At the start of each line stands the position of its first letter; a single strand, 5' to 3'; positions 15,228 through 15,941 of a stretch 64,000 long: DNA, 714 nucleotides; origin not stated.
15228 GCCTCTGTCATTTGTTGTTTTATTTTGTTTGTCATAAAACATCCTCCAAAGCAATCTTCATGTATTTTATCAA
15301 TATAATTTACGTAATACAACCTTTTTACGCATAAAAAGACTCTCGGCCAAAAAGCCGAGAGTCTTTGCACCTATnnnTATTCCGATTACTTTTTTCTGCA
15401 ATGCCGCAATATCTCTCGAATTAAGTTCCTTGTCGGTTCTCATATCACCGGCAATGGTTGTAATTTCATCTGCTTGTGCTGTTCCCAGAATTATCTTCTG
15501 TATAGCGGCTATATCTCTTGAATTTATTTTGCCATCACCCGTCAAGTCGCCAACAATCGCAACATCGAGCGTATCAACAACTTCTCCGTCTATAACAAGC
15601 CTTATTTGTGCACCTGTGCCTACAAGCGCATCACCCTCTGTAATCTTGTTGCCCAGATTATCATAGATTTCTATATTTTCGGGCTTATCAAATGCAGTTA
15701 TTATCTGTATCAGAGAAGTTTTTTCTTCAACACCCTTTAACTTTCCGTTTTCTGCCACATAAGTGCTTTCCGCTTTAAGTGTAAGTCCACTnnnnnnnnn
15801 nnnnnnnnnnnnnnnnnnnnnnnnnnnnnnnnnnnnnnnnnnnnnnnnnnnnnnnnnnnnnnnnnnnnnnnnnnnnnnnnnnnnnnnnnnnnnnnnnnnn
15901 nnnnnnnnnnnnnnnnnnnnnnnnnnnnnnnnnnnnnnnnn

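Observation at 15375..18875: Scaffoldin-like protein joining PMBR-like modules to a cohesin and two dockerins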

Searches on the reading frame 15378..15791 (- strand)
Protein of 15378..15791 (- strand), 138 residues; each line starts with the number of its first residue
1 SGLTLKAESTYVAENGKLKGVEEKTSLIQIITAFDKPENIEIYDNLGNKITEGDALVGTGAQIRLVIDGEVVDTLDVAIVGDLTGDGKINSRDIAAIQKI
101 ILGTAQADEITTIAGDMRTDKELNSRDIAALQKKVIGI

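Call 10: search_protein_families(library=pfam, proteins=[window:15378-15791:-], max_evalue=10)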
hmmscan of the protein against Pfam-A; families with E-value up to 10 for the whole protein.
seq(138 aa): 1 family
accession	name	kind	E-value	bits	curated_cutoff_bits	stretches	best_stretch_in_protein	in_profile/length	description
PF00404.24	Dockerin_1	-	1.9e-10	41.2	22.9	1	81-135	2-56/57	Dockerin type I domain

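Call 55: find_homologous_proteins(query=window:15378-15791:-, max_evalue=0.001)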
Query window:15378-15791:- (138 aa): 1 proteins with E <= 0.001 among 678 candidates.
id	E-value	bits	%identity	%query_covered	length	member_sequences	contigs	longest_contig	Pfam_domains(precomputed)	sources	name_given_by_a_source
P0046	7.1e-20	89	43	94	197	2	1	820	PF00404.25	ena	-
